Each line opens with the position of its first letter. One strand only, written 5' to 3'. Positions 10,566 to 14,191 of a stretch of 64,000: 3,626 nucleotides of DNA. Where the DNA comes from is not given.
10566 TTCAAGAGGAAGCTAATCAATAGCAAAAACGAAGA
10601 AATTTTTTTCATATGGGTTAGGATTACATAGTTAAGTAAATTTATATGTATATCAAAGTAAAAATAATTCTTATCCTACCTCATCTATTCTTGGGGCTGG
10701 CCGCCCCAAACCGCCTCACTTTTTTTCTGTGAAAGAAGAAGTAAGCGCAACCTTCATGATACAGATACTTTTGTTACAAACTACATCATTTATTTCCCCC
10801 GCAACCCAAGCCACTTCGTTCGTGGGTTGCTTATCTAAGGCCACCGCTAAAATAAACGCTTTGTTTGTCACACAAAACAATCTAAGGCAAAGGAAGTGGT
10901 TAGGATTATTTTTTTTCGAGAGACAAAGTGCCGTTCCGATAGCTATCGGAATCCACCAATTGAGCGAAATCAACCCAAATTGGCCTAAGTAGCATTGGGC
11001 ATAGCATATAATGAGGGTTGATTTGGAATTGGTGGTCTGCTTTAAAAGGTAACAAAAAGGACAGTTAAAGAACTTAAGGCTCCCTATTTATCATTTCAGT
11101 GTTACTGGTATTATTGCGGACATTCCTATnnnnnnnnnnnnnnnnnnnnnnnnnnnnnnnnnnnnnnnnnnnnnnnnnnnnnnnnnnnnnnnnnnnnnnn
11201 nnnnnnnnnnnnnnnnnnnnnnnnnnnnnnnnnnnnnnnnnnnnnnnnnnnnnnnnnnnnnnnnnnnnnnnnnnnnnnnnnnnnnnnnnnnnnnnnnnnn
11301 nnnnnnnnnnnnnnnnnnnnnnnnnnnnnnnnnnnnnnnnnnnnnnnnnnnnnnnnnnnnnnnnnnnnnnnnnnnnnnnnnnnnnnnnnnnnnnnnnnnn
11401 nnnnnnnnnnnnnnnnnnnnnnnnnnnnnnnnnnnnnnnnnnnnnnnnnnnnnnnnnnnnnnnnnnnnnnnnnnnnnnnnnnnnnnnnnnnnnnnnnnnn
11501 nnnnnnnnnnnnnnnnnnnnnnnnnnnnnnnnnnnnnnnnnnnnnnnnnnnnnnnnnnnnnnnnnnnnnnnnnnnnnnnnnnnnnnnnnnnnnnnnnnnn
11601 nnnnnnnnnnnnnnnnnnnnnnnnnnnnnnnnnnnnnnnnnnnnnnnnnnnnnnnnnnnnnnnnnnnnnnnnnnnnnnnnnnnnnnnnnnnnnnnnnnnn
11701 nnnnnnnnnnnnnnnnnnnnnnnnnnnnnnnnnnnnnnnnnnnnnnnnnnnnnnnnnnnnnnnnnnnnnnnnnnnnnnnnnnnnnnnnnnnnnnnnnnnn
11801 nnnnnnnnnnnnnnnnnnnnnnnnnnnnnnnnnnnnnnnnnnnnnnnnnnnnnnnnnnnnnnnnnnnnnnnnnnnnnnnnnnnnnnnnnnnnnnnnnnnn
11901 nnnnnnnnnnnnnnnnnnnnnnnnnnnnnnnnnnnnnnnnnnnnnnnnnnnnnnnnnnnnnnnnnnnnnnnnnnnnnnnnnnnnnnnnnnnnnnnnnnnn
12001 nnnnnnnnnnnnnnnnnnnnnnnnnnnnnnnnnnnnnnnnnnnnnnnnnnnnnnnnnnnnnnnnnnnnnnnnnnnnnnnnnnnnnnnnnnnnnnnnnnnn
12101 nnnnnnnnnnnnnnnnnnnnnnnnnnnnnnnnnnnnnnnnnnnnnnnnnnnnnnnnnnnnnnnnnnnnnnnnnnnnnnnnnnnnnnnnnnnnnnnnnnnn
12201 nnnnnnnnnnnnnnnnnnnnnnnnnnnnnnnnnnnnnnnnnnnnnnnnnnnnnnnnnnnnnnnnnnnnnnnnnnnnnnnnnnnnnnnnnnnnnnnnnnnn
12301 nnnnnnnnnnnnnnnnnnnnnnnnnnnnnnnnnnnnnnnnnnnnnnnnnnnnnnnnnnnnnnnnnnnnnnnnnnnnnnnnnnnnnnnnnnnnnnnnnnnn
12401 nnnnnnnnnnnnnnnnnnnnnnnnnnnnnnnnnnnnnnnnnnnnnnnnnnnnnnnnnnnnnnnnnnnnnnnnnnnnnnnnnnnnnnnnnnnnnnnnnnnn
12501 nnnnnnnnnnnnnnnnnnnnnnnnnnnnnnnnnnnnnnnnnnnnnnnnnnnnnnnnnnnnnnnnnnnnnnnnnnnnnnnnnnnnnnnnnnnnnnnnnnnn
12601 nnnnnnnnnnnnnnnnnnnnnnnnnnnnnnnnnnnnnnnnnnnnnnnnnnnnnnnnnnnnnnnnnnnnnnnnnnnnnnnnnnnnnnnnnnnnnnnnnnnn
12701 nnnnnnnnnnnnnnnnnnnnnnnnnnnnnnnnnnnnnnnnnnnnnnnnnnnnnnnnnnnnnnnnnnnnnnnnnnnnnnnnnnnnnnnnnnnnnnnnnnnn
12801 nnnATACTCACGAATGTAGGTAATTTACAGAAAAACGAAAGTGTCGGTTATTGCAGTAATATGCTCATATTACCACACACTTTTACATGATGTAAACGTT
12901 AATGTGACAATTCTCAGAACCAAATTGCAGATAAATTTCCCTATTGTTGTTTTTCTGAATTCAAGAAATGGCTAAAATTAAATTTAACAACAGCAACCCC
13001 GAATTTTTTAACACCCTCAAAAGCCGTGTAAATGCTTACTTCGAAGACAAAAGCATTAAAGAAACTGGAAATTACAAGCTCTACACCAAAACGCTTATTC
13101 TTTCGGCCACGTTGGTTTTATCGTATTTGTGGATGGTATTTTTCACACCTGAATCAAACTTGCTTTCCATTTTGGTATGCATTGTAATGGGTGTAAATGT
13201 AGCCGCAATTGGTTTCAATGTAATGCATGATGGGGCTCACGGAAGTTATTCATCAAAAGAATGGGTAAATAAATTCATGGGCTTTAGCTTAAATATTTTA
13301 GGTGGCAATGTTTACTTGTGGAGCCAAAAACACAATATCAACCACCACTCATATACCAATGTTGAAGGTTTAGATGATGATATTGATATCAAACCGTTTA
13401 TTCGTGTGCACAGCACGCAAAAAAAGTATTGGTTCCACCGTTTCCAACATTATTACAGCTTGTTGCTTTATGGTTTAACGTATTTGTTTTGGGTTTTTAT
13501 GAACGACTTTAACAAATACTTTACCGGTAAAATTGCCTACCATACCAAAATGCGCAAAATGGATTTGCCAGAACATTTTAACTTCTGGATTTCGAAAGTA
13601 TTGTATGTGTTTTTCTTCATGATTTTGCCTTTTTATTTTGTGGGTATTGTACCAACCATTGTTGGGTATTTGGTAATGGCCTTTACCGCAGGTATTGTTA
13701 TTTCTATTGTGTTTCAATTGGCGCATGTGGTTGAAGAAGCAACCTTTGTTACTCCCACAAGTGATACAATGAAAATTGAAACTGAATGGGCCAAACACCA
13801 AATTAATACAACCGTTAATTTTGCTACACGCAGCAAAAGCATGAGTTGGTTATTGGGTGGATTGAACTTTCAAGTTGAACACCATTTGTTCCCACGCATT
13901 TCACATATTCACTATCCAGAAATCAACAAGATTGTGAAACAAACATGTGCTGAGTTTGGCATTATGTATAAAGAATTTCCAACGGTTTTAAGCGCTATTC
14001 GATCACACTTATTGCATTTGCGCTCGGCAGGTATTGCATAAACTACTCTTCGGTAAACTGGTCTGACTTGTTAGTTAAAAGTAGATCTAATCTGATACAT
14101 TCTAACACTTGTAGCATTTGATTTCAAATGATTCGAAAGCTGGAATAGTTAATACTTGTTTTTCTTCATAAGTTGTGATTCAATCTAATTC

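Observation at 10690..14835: Two inverted copies of a ~360-bp hairpin-rich non-coding element bracketing the fhs + desaturase gene pair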

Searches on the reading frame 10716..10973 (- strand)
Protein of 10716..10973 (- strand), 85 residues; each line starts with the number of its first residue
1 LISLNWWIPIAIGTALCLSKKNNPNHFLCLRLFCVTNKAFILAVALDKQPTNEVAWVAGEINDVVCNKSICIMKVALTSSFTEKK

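Call 11: search_protein_families(library=pfam, proteins=[window:10716-10973:-])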
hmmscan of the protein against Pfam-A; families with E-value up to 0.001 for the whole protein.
window:10716-10973:- (85 aa): 0 families

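Call 30: find_homologous_proteins(query=window:10719-10973:-, max_evalue=1)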
Query seq(85 aa) (85 aa): 5 proteins with E <= 1 among 8 candidates.
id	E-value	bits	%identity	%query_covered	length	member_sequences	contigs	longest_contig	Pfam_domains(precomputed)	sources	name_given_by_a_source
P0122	4.7e-27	111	82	78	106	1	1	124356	-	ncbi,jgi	jgi:hypothetical protein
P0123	5.0e-25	105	79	78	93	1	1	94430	-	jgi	jgi:hypothetical protein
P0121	6.6e-24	101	100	60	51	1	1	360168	-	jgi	jgi:hypothetical protein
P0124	3.3e-23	99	73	78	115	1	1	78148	-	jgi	jgi:hypothetical protein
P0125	2.9e-22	96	74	78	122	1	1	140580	-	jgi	jgi:hypothetical protein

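Call 31: find_encoding_contigs(protein=P0122, flank=10000, max_places=3)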
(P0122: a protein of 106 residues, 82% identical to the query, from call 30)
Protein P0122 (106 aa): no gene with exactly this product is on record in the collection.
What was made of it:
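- Tried and rejected: The DNA for P0122 could not be retrieved (call 31).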

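Call 32: find_encoding_contigs(protein=P0123, flank=10000, max_places=3)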
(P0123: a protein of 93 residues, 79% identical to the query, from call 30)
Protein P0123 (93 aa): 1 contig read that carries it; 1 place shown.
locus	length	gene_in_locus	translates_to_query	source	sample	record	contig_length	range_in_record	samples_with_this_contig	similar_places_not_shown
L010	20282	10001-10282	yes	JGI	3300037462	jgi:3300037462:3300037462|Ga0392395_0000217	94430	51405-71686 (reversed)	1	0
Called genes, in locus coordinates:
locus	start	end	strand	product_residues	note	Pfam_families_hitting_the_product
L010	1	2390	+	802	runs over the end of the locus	PF01578:Cytochrom_C_asm, PF16327:CcmF_C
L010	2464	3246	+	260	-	PF01488:Shikimate_DH (faint), PF03807:F420_oxidored (weak), PF10727:Rossmann-like (weak), PF10728:DUF2520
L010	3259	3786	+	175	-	PF00702:Hydrolase (faint), PF13419:HAD_2 (faint), PF08282:Hydrolase_3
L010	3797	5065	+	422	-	-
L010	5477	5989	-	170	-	PF01042:Ribonuc_L-PSP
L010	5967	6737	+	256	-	PF01790:LGT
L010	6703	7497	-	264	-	PF08032:SpoU_sub_bind (faint), PF22435:MRM3-like_sub_bind, PF00588:SpoU_methylase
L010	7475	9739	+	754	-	PF07244:POTRA (faint), PF01103:Omp85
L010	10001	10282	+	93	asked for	-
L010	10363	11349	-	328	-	PF13378:MR_MLE_C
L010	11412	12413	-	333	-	PF01266:DAO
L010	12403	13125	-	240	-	PF05430:Methyltransf_30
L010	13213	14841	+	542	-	PF00171:Aldedh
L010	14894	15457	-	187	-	PF14066:DUF4256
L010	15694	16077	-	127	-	-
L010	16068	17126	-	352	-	PF01757:Acyl_transf_3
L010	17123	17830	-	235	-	PF00106:adh_short, PF08659:KR, PF13561:adh_short_C2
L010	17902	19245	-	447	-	PF00289:Biotin_carb_N, PF02222:ATP-grasp, PF02786:CPSase_L_D2, PF07478:Dala_Dala_lig_C, PF02785:Biotin_carb_C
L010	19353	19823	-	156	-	PF00364:Biotin_lipoyl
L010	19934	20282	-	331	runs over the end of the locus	PF00108:Thiolase_N (weak), PF08545:ACP_syn_III, PF08541:ACP_syn_III_C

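Call 33: find_encoding_contigs(protein=P0124, flank=10000, max_places=3)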
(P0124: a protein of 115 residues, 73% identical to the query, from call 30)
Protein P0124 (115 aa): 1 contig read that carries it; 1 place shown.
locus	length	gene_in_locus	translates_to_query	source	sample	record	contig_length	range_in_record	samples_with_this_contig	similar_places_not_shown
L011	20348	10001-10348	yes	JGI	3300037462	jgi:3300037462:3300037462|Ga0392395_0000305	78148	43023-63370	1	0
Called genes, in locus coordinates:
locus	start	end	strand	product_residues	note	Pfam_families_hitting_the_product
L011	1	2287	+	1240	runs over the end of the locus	PF00512:HisKA (weak), PF02518:HATPase_c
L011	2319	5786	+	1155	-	-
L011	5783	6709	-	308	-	PF17773:UPF0176_N, PF00581:Rhodanese, PF12368:Rhodanese_C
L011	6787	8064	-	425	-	PF02844:GARS_N, PF01071:GARS_A, PF02786:CPSase_L_D2 (weak), PF02843:GARS_C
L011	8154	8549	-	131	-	-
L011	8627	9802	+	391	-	PF22020:RlmL_1st, PF02926:THUMP, PF01170:UPF0020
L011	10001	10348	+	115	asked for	-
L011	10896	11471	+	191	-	PF08712:Nfu_N, PF01106:NifU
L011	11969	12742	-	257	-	PF13640:2OG-FeII_Oxy_3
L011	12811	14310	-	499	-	PF07719:TPR_2 (faint), PF13428:TPR_14 (faint), PF00515:TPR_1 (faint), PF13181:TPR_8 (faint)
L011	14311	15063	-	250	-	PF19220:Rod_CreS (weak), PF24481:CT398_CC (faint), PF02591:Zn_ribbon_9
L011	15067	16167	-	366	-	PF01784:DUF34_NIF3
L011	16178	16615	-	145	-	-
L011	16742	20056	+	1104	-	PF01433:Peptidase_M1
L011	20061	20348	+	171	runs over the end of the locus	PF05163:DinB, PF12867:DinB_2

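Call 34: find_encoding_contigs(protein=P0125, flank=10000, max_places=3)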
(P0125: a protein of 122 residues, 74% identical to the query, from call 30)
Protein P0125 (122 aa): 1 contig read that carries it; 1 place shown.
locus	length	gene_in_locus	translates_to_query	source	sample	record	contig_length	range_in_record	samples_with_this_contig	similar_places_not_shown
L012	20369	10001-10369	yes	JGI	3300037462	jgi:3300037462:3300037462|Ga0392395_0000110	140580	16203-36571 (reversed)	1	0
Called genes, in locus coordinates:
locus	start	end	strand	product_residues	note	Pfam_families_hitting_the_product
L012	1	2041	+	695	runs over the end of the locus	PF02897:Peptidase_S9_N, PF00326:Peptidase_S9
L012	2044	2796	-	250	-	PF00072:Response_reg, PF04397:LytTR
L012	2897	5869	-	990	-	PF07494:Reg_prop (faint), PF07495:Y_Y_Y, PF06580:His_kinase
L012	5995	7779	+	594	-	PF15902:Sortilin-Vps10 (faint), PF14870:PSII_BNR, PF18962:Por_Secre_tail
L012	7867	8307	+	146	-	PF00383:dCMP_cyt_deam_1, PF14437:MafB19-deam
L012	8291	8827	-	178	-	PF03729:DUF308 (faint)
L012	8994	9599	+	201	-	PF00081:Sod_Fe_N, PF02777:Sod_Fe_C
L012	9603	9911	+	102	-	-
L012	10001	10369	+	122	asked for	-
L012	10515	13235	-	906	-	PF16078:2-oxogl_dehyd_N (weak), PF00676:E1_dh, PF02779:Transket_pyr, PF16870:OxoGdeHyase_C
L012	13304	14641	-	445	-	PF01738:DLH (weak), PF12146:Hydrolase_4, PF00326:Peptidase_S9 (weak)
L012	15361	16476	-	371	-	PF05222:AlaDh_PNT_N, PF01262:AlaDh_PNT_C, PF02826:2-Hacid_dh_C (weak)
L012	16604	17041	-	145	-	PF07610:DUF1573, PF22544:HYDIN_VesB_CFA65-like_Ig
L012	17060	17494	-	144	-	PF07610:DUF1573, PF22544:HYDIN_VesB_CFA65-like_Ig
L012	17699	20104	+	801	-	PF00676:E1_dh, PF02779:Transket_pyr, PF02780:Transketolase_C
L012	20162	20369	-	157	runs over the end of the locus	PF14109:GldH_lipo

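Call 42: find_related_loci(query=A4, collection=genome_contigs, flank=6000)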
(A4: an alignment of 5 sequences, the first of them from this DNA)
Query A4 (85 aa) in genome_contigs; peptide patterns used: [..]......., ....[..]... (x = any residue, [..] = any of these).
42 stretches matched a pattern, but none encodes a relative of the query by tblastn (E <= 1e-3).

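Call 43: find_related_loci(query=A4, collection=metagenome_contigs, flank=6000)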
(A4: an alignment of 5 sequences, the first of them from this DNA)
Query A4 (85 aa) in metagenome_contigs; peptide patterns used: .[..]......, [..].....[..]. (x = any residue, [..] = any of these).
93 stretches matched a pattern, but none encodes a relative of the query by tblastn (E <= 1e-3).
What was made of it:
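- Tried and rejected: Degenerate back-translated seeds from the spurious-ORF alignment gave no confirmed hit in either collection (calls 42, 43).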

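Call 50: search_protein_representatives(alignment_id=A4)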
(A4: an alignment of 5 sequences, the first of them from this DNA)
Query: 5 sequences, 106 profile positions. Proteins with E-value up to 0.001 (for the whole library): 2; up to 1e-10: 1; up to 1e-30: 1. The best 2 are listed.
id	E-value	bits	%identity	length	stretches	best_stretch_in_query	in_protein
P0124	7.3e-62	222.1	-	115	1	3-106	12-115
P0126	1.8e-06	44.0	-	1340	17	22-56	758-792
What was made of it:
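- Tried and rejected: An HMM of the spurious ORFs searched against 1.8 billion protein representatives found only the same sample plus one repetitive protein, P0126, which I judge spurious (call 50).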

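Call 54: find_homologous_proteins(query=L010:10363-11349:-, max_evalue=1e-60)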
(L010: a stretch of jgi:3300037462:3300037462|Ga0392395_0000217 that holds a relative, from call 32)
Query L010:10363-11349:- (328 aa): 845 proteins with E <= 1e-60 among 3694 candidates; the best 120 are listed.
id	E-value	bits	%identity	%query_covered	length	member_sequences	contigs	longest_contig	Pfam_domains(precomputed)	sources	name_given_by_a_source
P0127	3.2e-218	741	100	100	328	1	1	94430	PF13378.13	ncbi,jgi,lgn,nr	ncbi:MAG: dipeptide epimerase [Bacteroidia bacterium]|jgi:L-alanine-DL-glutamate epimerase-like enol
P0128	6.1e-194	662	90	100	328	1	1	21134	PF13378.13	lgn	-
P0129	9.1e-162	556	76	100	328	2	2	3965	PF13378.13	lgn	-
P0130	1.5e-120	421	59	100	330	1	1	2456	PF13378.13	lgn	-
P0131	1.8e-120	420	58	99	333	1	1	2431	PF13378.13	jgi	jgi:L-alanine-DL-glutamate epimerase-like enolase superfamily enzyme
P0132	1.6e-118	414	56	100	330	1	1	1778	PF13378.13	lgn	-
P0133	1.1e-117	411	57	99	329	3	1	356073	PF13378.13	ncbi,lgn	ncbi:MAG: dipeptide epimerase [Bacteroidota bacterium]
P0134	1.3e-117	411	58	100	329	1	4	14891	PF13378.13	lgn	-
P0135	1.8e-117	410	58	99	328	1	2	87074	PF13378.13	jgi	jgi:L-alanine-DL-glutamate epimerase-like enolase superfamily enzyme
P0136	5.7e-117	409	57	100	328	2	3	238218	PF13378.13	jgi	jgi:L-alanine-DL-glutamate epimerase-like enolase superfamily enzyme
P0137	1.5e-116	407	58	99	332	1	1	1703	PF13378.13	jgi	-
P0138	1.9e-116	407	56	100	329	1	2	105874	PF13378.13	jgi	jgi:L-alanine-DL-glutamate epimerase-like enolase superfamily enzyme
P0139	2.0e-115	404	57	99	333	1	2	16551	PF13378.13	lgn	-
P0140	2.7e-115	403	56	99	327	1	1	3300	PF13378.13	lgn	-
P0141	3.1e-115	403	57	99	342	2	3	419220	PF13378.13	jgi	jgi:L-alanine-DL-glutamate epimerase-like enolase superfamily enzyme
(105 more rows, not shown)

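Call 55: find_encoding_contigs(protein=P0128, flank=10000, max_places=2)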
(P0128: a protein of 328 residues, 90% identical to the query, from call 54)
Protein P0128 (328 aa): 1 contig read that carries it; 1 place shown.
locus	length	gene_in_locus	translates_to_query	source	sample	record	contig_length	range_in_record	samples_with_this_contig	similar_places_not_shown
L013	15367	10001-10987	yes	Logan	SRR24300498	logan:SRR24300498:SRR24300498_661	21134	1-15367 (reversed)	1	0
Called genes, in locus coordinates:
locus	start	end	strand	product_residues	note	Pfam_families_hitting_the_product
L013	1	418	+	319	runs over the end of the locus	PF02504:FA_synthesis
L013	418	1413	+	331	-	PF00108:Thiolase_N (weak), PF08545:ACP_syn_III, PF08541:ACP_syn_III_C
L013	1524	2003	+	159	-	PF00364:Biotin_lipoyl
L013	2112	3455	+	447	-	PF00289:Biotin_carb_N, PF02222:ATP-grasp, PF02786:CPSase_L_D2, PF07478:Dala_Dala_lig_C, PF02785:Biotin_carb_C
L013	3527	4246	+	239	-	PF00106:adh_short, PF08659:KR, PF13561:adh_short_C2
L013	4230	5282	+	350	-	PF01757:Acyl_transf_3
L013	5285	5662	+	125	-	-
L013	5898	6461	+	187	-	PF14066:DUF4256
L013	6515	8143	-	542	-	PF00171:Aldedh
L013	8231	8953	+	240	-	PF05430:Methyltransf_30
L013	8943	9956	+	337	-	PF01266:DAO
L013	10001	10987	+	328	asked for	PF13378:MR_MLE_C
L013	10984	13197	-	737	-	PF07244:POTRA (faint), PF01103:Omp85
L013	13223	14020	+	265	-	PF22435:MRM3-like_sub_bind, PF00588:SpoU_methylase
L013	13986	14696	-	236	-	PF01790:LGT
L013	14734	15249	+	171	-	PF01042:Ribonuc_L-PSP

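Call 56: find_encoding_contigs(protein=P0129, flank=4000, max_places=2)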
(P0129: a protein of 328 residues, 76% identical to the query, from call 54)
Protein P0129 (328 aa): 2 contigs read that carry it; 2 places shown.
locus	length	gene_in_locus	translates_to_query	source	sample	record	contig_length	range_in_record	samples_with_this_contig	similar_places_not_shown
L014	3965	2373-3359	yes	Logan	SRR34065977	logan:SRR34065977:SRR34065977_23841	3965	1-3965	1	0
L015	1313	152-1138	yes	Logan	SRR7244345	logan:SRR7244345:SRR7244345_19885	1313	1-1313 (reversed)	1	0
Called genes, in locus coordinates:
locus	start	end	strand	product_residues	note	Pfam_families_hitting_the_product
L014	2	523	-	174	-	?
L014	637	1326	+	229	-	PF05430:Methyltransf_30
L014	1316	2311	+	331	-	PF01266:DAO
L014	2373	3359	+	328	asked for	PF13378:MR_MLE_C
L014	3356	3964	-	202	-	?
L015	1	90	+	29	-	?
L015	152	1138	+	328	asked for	PF13378:MR_MLE_C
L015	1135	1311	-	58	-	?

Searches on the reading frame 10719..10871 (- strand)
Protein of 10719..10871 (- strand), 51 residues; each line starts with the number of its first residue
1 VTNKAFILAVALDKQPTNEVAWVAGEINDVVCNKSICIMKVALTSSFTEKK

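Call 29: list_cluster_members(proteins=[window:10719-10871:-, window:10719-10871:-])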
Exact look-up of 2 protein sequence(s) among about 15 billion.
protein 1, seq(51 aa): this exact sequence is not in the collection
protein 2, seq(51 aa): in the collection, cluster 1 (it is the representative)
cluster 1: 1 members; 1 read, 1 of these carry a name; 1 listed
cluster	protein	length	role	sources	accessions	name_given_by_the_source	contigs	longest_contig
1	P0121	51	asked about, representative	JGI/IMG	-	hypothetical protein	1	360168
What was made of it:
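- Tried and rejected: An exact-cluster look-up of the 51-aa ORF returned a singleton (call 29).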

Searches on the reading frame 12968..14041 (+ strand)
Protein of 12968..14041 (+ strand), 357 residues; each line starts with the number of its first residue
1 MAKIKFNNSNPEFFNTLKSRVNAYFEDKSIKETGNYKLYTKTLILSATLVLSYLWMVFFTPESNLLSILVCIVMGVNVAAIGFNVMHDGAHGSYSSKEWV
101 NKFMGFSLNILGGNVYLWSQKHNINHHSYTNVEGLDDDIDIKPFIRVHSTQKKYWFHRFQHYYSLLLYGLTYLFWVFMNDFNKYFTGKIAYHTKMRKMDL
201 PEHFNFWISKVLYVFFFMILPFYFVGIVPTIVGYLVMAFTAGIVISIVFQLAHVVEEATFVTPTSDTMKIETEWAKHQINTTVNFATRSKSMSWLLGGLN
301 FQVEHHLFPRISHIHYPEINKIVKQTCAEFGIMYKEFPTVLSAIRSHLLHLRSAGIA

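Call 11: search_protein_families(library=pfam, proteins=[window:12968-14041:+])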
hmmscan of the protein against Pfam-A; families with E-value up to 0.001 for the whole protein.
window:12968-14041:+ (357 aa): 1 family
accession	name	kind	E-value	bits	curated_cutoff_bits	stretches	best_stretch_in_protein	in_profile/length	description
PF00487.30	FA_desaturase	-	3.4e-39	135.6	29.7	1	65-336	3-251/253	Fatty acid desaturase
